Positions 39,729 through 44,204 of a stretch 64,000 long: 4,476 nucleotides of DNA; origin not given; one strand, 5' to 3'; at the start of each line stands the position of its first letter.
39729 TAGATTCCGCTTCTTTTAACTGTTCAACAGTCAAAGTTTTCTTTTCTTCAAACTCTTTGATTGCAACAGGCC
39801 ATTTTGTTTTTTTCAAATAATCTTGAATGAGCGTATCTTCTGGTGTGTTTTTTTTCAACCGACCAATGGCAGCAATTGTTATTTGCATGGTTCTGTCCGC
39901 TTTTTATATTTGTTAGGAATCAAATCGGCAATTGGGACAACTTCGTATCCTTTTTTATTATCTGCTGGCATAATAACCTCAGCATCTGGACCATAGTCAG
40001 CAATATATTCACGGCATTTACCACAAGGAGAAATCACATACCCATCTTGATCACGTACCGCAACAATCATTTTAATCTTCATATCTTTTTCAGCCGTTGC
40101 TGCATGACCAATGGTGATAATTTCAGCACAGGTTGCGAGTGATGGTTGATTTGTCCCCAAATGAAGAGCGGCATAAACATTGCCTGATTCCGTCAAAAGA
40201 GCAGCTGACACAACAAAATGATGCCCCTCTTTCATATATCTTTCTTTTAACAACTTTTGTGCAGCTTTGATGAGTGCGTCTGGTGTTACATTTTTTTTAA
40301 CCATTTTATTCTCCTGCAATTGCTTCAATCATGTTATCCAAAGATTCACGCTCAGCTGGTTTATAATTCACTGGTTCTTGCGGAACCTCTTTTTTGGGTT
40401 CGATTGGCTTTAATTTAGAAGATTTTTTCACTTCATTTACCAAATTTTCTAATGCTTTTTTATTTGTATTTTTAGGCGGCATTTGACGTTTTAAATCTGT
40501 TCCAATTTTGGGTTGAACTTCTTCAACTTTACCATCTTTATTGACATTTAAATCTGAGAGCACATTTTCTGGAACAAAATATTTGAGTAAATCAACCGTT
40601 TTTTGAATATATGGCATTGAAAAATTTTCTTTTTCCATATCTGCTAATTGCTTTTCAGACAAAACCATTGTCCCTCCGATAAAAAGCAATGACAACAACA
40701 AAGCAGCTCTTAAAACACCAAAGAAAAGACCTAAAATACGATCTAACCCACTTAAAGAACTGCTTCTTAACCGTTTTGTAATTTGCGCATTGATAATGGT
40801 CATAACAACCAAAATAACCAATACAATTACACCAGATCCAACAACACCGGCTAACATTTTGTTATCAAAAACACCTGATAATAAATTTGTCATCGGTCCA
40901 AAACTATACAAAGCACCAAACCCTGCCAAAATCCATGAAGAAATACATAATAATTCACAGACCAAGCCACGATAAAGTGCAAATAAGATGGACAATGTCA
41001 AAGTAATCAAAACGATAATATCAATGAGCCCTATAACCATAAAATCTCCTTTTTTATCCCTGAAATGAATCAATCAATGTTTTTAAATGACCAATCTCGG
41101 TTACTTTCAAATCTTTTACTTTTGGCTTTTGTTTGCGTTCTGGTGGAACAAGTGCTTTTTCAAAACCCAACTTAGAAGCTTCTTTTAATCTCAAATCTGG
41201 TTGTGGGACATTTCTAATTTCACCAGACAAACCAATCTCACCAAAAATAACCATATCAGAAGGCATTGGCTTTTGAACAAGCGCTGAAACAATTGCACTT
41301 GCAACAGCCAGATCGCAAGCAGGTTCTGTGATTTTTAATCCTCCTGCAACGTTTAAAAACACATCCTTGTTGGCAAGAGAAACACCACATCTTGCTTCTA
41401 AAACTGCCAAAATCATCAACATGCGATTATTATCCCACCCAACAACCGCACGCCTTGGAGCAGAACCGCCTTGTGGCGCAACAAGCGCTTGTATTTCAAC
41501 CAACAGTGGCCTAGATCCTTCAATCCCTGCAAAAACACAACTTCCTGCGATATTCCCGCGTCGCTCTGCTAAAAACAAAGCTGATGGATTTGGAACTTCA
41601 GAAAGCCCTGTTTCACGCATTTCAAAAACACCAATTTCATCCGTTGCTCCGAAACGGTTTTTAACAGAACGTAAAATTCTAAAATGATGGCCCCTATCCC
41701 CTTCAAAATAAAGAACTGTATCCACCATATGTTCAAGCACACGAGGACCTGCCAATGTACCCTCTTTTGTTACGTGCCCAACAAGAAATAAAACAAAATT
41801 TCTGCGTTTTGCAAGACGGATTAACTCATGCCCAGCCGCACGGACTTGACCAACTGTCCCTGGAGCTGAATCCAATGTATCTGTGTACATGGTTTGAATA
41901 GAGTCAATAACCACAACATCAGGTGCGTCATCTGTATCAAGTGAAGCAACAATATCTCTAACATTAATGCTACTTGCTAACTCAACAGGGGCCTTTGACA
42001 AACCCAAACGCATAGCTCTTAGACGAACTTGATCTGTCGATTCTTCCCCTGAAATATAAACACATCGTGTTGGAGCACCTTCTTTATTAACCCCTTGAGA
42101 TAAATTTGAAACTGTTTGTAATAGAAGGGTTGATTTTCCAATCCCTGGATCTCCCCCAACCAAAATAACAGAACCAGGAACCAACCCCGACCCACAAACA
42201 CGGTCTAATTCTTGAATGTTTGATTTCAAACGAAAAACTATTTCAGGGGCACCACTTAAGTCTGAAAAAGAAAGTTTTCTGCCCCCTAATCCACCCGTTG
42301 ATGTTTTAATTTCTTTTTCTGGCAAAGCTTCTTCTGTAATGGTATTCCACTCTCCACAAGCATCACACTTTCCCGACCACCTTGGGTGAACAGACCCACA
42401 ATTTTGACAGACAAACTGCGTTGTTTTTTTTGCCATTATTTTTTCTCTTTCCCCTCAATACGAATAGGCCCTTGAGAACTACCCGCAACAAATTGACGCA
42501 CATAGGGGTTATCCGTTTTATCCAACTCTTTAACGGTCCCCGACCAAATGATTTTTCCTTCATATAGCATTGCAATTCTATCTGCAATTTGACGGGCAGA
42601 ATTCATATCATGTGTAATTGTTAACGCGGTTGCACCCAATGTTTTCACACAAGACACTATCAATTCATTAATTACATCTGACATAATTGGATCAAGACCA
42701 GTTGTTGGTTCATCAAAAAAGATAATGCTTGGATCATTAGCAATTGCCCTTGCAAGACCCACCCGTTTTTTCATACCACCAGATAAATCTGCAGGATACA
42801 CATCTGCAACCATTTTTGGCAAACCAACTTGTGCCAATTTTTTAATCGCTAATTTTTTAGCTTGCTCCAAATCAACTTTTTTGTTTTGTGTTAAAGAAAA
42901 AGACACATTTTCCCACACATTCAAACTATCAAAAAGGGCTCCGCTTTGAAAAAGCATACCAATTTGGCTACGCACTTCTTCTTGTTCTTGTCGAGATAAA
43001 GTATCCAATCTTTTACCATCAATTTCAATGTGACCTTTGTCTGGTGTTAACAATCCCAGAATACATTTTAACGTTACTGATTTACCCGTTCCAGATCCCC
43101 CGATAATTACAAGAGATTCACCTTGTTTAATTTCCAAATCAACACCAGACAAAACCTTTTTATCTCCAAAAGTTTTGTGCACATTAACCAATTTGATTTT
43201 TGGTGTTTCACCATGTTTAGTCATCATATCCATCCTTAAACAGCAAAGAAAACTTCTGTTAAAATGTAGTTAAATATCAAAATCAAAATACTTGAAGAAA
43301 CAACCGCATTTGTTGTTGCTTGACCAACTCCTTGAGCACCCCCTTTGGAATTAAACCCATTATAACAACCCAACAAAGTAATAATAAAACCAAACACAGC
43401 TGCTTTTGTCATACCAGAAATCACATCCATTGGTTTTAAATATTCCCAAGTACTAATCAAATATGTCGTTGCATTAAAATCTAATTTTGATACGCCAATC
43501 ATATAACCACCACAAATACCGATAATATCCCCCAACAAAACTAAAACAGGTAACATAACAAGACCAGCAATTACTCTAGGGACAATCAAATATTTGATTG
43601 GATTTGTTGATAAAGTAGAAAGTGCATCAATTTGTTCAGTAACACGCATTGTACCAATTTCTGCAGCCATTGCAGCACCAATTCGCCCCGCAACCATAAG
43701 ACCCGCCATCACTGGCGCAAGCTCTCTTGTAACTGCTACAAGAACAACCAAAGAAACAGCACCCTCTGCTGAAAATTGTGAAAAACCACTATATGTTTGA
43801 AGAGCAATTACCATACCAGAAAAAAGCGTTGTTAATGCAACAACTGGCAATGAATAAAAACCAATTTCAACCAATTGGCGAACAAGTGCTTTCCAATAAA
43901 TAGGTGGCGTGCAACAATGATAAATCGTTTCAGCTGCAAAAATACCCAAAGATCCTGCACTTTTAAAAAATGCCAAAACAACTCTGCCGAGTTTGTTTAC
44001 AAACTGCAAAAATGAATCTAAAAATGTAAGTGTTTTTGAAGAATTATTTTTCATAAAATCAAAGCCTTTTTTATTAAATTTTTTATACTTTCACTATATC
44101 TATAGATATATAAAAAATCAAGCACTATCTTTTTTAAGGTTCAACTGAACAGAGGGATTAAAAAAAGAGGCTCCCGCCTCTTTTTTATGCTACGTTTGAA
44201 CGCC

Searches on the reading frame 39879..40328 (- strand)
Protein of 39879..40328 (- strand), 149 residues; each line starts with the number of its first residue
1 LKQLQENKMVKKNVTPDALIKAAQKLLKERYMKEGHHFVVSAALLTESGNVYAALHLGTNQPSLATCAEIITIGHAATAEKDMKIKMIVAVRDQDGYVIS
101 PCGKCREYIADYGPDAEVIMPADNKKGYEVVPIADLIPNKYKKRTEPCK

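Call 21: search_protein_families(library=pfam, proteins=[window:39879-40328:-], max_evalue=0.001)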
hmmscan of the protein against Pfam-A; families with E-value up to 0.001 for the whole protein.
window:39879-40328:- (149 aa): 1 family
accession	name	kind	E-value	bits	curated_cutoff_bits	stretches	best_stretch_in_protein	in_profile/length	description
PF00383.29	dCMP_cyt_deam_1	-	1.2e-08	35.2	25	1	18-116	6-97/102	Cytidine and deoxycytidylate deaminase zinc-binding region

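Call 41: search_protein_families(library=ncbifam, proteins=[window:39879-40328:-], max_evalue=0.00001)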
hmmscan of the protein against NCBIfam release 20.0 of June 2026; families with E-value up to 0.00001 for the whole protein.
window:39879-40328:- (149 aa): 5 families
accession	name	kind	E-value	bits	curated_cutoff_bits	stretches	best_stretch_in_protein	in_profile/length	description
NF005314.0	PRK06848.1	equivalog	7.7e-30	103.8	131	1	17-144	8-137/139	cytidine deaminase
TIGR01354.1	cyt_deam_tetra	equivalog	5e-17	62.4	113.65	1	18-144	2-124/126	cytidine deaminase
NF004064.0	PRK05578.1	equivalog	4.6e-15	55.8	74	1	14-144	4-126/130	cytidine deaminase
NF006155.0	PRK08298.1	equivalog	1.2e-14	54.5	129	1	17-143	5-131/136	cytidine deaminase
NF009076.0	PRK12411.1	equivalog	4.7e-10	39.6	216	1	18-138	5-122/132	cytidine deaminase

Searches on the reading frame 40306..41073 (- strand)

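Call 41: search_protein_families(library=ncbifam, proteins=[window:40306-41073:-], max_evalue=0.00001)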
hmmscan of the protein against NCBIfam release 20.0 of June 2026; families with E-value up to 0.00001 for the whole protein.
window:40306-41073:- (255 aa): 1 family
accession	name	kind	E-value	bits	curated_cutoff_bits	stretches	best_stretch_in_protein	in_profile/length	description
NF008100.0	PRK10845.1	equivalog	4.4e-13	49.7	264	1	17-137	4-124/162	colicin V production protein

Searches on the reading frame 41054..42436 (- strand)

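Call 41: search_protein_families(library=ncbifam, proteins=[window:41054-42436:-], max_evalue=0.00001)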
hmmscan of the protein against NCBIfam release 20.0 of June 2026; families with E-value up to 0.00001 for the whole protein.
window:41054-42436:- (460 aa): 7 families
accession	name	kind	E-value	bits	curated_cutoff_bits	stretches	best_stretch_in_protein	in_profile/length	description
TIGR00416.1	sms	equivalog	1.8e-170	567.6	403.05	1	1-452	1-451/454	DNA repair protein RadA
TIGR02902.1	spore_lonB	equivalog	5.7e-13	48.3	723.3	1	342-455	412-527/531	ATP-dependent protease LonB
TIGR02903.1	spore_lon_C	equivalog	1.1e-10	40.7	678.8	1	345-455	499-611/615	Lon family ATP-dependent protease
NF006799.0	PRK09302.1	equivalog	1.3e-10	40.4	408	1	69-146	254-325/515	circadian clock protein KaiC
TIGR03881.1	KaiC_arch_4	hypoth_equivalog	1.2e-07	31.7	247.8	1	69-182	2-92/231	KaiC domain-containing protein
TIGR03600.1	phage_DnaB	exception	3.7e-06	26.2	498.65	1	72-142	179-243/421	phage replicative helicase, DnaB family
TIGR00764.1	lon_rel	equivalog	6.2e-06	25.1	516.6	0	340-434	468-563/608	ATP-dependent protease LonB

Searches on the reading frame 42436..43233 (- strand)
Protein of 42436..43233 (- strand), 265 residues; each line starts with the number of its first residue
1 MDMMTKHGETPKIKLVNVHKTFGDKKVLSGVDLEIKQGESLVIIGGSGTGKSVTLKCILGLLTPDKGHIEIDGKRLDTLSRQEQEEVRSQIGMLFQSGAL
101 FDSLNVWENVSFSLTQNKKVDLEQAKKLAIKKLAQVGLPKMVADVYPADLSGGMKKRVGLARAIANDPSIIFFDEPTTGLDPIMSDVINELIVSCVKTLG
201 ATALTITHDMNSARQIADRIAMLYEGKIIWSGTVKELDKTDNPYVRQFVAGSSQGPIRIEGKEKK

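Call 57: search_protein_families(library=pfam, proteins=[window:42436-43233:-], max_evalue=0.00001)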
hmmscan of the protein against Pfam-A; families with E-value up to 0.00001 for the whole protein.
window:42436-43233:- (265 aa): 2 families
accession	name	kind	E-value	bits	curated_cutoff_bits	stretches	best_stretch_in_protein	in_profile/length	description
PF00005.33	ABC_tran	-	2.8e-34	119.1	25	1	28-178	1-137/137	ABC transporter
PF13304.12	AAA_21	-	3.8e-07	30.9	27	0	144-209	232-299/304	AAA domain, putative AbiEii toxin, Type IV TA system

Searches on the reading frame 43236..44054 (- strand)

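Call 57: search_protein_families(library=pfam, proteins=[window:43236-44054:-], max_evalue=0.00001)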
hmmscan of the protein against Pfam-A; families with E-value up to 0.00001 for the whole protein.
window:43236-44054:- (272 aa): 1 family
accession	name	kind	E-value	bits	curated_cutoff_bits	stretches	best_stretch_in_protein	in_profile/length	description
PF02405.21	MlaE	-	2e-79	266.5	22.5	1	58-266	2-210/212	Permease MlaE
